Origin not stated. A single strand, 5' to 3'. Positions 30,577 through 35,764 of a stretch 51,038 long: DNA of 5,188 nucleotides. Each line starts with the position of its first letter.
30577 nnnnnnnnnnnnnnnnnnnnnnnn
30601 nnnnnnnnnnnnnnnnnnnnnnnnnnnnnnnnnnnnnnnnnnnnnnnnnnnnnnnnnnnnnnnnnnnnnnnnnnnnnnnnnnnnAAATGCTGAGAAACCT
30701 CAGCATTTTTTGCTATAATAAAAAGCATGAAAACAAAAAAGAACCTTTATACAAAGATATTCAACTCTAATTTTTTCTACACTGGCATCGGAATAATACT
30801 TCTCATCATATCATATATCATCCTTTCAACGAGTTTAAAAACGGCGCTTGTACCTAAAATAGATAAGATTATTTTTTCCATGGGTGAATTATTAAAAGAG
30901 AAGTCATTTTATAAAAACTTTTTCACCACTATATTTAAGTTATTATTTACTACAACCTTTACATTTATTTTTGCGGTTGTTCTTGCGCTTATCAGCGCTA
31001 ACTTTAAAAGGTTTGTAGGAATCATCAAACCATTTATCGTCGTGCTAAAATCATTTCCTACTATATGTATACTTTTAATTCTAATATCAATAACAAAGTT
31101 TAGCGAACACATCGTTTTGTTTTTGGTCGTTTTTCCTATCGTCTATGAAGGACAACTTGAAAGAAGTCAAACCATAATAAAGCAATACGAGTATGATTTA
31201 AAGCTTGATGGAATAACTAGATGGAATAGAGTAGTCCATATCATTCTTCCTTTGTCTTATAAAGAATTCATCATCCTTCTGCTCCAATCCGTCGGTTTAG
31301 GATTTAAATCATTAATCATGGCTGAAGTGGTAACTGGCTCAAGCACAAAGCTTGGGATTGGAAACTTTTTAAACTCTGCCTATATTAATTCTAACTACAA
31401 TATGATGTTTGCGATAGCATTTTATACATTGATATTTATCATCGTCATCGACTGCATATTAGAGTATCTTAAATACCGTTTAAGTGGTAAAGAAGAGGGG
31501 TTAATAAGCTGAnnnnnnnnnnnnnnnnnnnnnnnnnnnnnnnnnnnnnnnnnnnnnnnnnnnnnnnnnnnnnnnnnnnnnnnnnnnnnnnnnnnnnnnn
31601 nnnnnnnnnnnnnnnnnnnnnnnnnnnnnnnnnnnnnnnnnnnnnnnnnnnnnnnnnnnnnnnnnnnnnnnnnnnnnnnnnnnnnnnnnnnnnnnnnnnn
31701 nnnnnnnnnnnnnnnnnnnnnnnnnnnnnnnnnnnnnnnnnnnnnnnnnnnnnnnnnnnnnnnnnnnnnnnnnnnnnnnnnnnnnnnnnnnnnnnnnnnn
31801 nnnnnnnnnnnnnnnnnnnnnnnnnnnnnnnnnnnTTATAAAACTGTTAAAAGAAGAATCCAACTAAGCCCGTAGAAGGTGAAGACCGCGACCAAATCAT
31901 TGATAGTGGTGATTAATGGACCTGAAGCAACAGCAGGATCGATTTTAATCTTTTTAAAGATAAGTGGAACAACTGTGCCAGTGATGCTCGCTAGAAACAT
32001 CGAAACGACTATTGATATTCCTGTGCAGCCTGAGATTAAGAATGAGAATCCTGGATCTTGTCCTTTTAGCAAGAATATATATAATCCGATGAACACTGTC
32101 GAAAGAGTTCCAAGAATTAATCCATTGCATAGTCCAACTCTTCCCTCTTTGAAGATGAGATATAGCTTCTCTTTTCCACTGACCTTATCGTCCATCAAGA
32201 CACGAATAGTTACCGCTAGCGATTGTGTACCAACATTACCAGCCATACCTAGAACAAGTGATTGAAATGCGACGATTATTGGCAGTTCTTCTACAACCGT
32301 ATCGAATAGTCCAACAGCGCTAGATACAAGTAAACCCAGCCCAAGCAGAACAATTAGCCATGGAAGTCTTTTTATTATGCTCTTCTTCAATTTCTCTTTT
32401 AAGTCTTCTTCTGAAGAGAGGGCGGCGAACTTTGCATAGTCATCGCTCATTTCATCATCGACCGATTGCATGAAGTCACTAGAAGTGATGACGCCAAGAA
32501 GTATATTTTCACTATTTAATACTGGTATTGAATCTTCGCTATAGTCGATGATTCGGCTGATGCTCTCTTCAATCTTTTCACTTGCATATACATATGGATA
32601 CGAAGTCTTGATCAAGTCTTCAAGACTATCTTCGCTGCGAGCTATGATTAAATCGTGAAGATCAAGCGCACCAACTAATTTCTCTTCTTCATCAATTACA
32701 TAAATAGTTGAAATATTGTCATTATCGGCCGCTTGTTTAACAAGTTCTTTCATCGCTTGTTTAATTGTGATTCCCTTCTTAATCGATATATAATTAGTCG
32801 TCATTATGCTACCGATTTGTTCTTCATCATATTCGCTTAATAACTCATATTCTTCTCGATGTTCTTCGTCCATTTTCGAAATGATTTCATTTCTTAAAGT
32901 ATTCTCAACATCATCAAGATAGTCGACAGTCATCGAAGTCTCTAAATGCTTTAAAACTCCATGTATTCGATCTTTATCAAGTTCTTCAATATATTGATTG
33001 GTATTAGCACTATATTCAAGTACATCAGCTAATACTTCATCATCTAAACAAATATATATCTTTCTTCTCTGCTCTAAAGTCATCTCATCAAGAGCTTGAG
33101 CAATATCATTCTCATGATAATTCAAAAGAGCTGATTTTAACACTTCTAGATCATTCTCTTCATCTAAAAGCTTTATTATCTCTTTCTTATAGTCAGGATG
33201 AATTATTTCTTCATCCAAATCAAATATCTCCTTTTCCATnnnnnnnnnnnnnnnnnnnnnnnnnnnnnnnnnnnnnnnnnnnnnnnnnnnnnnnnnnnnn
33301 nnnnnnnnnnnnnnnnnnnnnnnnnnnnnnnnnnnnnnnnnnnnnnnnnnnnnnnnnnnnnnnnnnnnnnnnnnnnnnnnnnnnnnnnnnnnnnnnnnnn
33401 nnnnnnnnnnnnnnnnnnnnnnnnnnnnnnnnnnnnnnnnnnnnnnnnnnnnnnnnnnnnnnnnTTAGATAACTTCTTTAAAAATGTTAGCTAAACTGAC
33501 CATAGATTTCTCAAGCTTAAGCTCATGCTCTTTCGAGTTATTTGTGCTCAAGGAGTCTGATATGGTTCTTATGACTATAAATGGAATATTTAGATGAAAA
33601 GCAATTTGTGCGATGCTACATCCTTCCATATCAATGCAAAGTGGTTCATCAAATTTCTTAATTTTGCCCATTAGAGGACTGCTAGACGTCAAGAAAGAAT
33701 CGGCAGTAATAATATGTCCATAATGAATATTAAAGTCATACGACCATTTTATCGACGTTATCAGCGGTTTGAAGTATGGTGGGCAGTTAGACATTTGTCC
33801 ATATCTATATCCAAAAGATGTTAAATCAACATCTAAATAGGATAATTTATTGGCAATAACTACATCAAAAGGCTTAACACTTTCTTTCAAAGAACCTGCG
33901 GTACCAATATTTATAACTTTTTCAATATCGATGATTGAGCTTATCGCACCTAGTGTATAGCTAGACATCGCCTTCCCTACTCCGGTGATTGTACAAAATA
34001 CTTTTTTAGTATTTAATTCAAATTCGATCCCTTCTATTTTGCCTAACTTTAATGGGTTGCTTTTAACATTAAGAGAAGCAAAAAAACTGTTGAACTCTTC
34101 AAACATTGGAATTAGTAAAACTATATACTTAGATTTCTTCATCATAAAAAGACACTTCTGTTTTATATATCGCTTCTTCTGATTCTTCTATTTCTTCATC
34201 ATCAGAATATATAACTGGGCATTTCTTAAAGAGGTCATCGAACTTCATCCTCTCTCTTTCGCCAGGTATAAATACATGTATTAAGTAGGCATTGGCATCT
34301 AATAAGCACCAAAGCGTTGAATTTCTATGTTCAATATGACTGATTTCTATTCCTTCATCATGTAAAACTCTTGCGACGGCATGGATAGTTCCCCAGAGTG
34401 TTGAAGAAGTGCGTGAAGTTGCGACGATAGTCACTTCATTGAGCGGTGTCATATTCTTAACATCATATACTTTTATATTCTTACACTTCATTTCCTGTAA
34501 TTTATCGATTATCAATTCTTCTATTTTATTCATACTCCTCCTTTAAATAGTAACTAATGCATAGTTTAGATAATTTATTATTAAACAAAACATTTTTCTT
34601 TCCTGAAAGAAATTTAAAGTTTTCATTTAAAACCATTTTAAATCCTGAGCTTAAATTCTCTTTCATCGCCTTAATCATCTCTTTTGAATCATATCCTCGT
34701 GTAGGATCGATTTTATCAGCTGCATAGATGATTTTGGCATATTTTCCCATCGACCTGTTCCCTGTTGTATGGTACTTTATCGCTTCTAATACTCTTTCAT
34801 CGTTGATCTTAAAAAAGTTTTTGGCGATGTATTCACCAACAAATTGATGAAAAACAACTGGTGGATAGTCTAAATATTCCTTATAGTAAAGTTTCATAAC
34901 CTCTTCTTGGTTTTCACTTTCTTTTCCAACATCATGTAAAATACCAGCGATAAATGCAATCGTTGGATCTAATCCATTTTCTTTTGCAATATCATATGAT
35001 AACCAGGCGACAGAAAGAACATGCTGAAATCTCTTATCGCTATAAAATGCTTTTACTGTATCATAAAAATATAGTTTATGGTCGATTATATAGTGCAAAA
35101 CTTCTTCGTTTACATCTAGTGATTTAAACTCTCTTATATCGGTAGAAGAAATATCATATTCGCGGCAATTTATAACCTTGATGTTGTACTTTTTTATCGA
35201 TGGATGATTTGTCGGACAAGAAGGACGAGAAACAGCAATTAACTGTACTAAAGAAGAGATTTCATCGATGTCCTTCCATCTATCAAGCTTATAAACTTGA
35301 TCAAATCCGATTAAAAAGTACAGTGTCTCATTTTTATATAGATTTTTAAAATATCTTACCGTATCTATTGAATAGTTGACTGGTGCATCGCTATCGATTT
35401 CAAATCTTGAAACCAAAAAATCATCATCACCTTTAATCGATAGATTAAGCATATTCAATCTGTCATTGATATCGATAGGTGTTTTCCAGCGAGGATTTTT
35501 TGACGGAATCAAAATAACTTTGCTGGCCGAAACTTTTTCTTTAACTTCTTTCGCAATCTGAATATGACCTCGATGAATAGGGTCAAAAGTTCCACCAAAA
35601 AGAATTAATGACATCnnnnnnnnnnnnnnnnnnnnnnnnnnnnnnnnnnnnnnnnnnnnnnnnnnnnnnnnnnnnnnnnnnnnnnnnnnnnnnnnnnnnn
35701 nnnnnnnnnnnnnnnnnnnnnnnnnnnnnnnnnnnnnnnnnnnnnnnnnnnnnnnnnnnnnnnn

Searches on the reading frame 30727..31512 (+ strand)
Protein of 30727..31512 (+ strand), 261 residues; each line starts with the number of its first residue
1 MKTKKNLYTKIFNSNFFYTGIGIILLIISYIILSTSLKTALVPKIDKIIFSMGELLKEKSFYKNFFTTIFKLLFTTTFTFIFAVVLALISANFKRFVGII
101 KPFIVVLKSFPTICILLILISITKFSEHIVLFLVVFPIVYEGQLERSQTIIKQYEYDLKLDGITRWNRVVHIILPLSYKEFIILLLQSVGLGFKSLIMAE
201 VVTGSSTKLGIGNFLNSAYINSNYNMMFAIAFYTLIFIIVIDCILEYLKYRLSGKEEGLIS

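Call 95: search_protein_families(library=pfam, proteins=[window:30727-31512:+], max_evalue=0.001)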
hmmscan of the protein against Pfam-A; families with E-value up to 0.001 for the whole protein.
window:30727-31512:+ (261 aa): 1 family
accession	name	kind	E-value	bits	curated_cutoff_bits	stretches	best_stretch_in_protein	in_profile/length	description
PF00528.27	BPD_transp_1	-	4.1e-16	59.7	26.4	1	83-252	1-182/184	Binding-protein-dependent transport system inner membrane component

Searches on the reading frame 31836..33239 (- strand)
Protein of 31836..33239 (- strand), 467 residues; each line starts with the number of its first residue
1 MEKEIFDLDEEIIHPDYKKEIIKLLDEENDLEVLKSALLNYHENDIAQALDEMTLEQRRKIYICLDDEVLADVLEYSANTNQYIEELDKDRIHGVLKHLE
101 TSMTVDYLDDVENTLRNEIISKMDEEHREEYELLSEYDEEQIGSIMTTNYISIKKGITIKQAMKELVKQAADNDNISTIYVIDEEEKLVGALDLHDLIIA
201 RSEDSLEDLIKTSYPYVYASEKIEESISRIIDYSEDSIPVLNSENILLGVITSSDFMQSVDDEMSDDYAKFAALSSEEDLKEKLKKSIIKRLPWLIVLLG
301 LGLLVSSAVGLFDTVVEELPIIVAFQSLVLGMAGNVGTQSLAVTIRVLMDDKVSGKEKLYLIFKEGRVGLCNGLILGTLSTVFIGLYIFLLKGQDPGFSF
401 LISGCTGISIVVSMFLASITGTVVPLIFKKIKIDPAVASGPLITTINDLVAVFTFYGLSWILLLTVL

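Call 54: search_protein_families(library=pfam, proteins=[window:31836-33239:-], max_evalue=0.00001)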
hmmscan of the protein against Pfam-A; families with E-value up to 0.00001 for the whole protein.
window:31836-33239:- (467 aa): 3 families
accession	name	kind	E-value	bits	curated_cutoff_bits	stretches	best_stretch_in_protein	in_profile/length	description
PF01769.21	MgtE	-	3.1e-31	108.7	27.6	1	327-457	2-124/125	Divalent cation transporter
PF00571.33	CBS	-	1.9e-16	60.5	24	1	142-201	1-55/57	CBS domain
PF03448.22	MgtE_N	-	3.7e-14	53.5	25.9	1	41-140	1-102/102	MgtE intracellular N domain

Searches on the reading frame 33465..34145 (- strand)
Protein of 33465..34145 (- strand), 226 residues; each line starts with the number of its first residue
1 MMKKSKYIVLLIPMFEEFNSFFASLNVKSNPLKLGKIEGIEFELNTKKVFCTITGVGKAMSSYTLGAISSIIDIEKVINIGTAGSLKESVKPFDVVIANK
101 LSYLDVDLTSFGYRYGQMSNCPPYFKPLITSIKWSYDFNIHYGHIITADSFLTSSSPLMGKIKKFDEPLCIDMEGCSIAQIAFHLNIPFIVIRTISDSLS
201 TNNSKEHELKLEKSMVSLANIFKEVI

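Call 95: search_protein_families(library=pfam, proteins=[window:33465-34145:-], max_evalue=0.001)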
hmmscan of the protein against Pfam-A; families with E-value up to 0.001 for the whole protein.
window:33465-34145:- (226 aa): 1 family
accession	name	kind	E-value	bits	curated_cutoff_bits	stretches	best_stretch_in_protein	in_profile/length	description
PF01048.26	PNP_UDP_1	-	8.3e-30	104.3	25.1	1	16-225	10-231/233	Phosphorylase superfamily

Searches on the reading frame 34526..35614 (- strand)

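Call 54: search_protein_families(library=pfam, proteins=[window:34526-35614:-], max_evalue=0.00001)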
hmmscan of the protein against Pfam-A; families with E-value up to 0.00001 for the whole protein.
window:34526-35614:- (362 aa): 2 families
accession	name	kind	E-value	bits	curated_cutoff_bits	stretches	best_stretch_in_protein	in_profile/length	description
PF01467.32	CTP_transf_like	-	1.3e-24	87.4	21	1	5-162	1-132/133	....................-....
PF01966.28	HD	-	4e-18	66.2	22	1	195-304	1-115/116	HD domain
